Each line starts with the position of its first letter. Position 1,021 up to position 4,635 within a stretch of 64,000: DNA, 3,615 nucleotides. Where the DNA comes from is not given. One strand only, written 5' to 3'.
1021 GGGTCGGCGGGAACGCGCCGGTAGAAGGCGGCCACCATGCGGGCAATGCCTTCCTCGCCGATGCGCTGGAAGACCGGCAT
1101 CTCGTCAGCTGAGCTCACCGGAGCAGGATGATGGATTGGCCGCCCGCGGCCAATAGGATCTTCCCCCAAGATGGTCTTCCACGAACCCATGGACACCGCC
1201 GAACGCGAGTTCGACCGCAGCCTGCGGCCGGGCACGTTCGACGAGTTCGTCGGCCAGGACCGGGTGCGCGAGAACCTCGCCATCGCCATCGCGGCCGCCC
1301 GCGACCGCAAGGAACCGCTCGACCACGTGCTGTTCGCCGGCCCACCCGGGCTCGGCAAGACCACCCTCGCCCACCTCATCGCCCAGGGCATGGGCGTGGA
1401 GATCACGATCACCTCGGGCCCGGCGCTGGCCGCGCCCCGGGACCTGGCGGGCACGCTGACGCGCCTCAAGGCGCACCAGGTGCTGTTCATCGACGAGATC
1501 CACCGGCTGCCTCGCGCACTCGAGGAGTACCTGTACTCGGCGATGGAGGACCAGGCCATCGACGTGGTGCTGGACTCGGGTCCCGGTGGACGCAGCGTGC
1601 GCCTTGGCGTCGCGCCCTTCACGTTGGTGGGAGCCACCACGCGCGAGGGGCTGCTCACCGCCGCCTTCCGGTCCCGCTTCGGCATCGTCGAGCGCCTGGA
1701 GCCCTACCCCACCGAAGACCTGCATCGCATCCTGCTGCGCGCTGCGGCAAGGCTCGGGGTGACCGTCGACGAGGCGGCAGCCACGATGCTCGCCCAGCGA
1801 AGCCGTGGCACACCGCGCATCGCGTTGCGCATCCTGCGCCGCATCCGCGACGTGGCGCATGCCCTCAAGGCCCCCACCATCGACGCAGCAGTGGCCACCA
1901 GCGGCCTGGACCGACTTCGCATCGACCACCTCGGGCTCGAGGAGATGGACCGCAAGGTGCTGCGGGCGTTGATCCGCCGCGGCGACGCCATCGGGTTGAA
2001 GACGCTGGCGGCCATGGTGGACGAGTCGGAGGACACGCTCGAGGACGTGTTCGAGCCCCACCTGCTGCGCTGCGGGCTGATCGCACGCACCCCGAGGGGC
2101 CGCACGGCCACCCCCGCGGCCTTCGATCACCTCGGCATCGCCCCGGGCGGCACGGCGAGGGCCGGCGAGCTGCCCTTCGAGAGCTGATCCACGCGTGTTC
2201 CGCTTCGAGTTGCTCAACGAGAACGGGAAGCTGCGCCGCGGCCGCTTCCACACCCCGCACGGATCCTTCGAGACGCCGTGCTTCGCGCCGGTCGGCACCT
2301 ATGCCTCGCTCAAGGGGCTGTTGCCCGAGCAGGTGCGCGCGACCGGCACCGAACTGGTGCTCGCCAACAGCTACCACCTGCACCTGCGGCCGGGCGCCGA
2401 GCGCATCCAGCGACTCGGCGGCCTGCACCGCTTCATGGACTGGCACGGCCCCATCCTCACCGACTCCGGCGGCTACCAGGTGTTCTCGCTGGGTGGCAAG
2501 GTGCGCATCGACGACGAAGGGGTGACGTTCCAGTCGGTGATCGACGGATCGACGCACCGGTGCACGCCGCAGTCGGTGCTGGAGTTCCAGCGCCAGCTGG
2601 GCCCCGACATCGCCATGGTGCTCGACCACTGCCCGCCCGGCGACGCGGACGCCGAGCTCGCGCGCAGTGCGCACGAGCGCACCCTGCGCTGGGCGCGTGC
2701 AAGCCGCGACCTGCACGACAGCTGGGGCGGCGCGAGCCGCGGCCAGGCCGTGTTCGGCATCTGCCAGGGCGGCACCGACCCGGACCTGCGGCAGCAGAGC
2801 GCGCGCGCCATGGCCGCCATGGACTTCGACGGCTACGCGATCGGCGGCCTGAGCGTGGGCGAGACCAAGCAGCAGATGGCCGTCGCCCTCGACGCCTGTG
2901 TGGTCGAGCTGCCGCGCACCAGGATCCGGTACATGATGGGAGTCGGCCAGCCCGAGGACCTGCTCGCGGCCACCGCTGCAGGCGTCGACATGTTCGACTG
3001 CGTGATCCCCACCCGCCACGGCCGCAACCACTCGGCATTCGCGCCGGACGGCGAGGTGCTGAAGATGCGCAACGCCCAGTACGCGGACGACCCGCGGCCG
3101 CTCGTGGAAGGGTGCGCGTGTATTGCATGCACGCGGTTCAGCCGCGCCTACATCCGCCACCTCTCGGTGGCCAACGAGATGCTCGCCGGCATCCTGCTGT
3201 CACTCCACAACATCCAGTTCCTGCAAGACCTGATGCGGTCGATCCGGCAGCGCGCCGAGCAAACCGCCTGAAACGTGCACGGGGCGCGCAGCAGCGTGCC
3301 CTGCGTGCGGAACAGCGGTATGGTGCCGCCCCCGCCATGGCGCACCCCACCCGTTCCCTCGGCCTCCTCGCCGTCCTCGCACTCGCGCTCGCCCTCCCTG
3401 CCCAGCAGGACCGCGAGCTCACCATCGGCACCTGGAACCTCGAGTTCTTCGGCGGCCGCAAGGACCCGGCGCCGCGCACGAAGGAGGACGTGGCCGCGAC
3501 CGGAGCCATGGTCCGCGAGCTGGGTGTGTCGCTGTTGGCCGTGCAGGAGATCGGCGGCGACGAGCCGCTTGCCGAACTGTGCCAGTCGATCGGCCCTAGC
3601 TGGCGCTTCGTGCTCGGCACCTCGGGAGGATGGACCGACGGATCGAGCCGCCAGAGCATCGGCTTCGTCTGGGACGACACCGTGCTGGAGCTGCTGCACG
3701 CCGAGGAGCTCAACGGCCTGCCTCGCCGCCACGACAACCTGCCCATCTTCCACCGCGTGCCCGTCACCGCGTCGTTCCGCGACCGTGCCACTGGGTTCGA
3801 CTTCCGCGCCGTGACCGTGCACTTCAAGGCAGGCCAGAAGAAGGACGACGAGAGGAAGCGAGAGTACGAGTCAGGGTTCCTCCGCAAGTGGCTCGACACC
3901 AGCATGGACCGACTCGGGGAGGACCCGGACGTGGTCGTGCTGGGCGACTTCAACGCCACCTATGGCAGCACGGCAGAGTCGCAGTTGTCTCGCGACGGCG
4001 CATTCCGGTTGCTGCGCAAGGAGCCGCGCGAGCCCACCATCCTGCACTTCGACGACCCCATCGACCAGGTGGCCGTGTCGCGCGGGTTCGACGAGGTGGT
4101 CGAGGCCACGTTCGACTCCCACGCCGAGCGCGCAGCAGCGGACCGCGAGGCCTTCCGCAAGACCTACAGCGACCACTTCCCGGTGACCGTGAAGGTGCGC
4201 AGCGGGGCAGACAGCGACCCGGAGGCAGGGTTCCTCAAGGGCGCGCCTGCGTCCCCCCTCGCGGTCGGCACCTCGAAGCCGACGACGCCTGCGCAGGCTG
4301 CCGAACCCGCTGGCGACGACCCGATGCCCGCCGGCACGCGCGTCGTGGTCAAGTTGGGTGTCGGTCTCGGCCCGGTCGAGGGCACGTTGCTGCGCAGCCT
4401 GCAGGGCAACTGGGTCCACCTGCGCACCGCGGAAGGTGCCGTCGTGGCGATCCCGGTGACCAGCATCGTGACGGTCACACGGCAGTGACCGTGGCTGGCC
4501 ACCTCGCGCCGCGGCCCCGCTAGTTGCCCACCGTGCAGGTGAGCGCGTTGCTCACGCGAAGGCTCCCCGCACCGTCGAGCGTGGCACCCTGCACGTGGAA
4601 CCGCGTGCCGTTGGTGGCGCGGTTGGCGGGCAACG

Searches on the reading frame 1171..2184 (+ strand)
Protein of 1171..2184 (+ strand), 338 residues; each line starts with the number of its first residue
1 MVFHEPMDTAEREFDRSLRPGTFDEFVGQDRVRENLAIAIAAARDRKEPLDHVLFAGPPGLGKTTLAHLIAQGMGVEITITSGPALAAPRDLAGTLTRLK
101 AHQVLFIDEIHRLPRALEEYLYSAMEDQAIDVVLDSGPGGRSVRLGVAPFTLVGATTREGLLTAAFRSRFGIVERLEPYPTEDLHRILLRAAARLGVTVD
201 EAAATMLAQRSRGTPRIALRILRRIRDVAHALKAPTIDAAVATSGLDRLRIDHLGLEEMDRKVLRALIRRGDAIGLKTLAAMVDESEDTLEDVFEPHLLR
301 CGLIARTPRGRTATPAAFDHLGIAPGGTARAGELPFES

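Call 42: search_protein_families(library=pfam, proteins=[window:1171-2184:+], max_evalue=0.001)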
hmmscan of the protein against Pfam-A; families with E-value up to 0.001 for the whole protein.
window:1171-2184:+ (338 aa): 13 families
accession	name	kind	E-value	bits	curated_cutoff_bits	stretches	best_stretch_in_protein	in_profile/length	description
PF05496.18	RuvB_N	-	1.8e-68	229.7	27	1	18-176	1-159/159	Holliday junction DNA helicase RuvB P-loop domain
PF17864.7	AAA_lid_4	-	1.3e-21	76.5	27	1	179-252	1-74/74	RuvB AAA lid domain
PF05491.19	RuvB_C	-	2.4e-20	72.7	24.7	1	254-321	2-71/72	RuvB C-terminal winged helix domain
PF00004.35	AAA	-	3.9e-19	69.8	21.2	1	53-175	1-128/131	ATPase family associated with various cellular activities (AAA)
PF06068.19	TIP49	-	2e-07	30.9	23.8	1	24-81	24-81/347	TIP49 P-loop domain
PF07728.20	AAA_5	-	6.8e-07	29.8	22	1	52-170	1-139/139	AAA domain (dynein-related subfamily)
PF01078.27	Mg_chelatase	-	3e-06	27.2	20.3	0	23-71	2-43/207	Magnesium chelatase, subunit ChlI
PF13401.12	AAA_22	-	2.7e-05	24.9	27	0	92-134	75-120/130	AAA domain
PF13191.12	AAA_16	-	5.3e-05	24.2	32.6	0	25-71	1-45/167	AAA ATPase domain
PF14532.12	Sigma54_activ_2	-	0.00022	21.9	25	1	35-128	9-96/138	Sigma-54 interaction domain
PF07726.17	AAA_3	-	0.00025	21.4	27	0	52-130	1-91/131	ATPase family associated with various cellular activities (AAA)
PF13173.12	AAA_14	-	0.00045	20.7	27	0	53-134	5-95/129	AAA domain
PF00158.32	Sigma54_activat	-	0.00051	20.2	20.2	0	101-136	93-128/168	Sigma-54 interaction domain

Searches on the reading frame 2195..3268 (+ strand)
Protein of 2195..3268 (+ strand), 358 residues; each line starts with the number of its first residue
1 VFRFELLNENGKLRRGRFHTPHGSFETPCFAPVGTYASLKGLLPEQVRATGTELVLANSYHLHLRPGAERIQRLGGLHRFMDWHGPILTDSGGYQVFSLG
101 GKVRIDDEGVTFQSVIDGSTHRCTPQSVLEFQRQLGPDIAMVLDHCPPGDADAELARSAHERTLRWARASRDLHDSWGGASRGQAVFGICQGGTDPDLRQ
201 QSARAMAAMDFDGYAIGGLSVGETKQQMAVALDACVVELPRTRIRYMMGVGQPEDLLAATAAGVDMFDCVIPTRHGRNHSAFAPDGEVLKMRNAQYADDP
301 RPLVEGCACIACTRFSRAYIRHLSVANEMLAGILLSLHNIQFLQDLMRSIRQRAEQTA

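Call 42: search_protein_families(library=pfam, proteins=[window:2195-3268:+], max_evalue=0.001)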
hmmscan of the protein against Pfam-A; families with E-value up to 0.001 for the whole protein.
window:2195-3268:+ (358 aa): 1 family
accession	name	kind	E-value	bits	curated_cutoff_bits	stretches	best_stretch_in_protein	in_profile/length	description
PF01702.25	TGT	-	9.9e-137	456.2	26.3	1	13-353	3-338/357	Queuine tRNA-ribosyltransferase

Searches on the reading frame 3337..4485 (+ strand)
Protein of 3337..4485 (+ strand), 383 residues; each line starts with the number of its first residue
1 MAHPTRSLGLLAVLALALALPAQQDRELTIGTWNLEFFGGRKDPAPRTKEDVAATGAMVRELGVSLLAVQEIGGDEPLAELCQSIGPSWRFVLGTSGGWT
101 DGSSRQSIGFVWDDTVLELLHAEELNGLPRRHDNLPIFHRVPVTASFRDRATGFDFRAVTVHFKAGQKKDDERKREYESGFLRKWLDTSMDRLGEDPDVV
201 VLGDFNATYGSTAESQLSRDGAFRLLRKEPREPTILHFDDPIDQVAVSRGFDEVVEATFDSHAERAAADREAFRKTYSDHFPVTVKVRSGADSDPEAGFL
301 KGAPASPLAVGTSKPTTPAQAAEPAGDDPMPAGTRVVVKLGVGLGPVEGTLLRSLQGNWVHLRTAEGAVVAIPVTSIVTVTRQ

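Call 42: search_protein_families(library=pfam, proteins=[window:3337-4485:+], max_evalue=0.001)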
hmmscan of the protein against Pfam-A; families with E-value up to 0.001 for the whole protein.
window:3337-4485:+ (383 aa): 1 family
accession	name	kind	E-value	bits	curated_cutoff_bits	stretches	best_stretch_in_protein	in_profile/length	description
PF03372.29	Exo_endo_phos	-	5.8e-08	33.2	24.5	1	31-280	1-225/225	Endonuclease/Exonuclease/phosphatase family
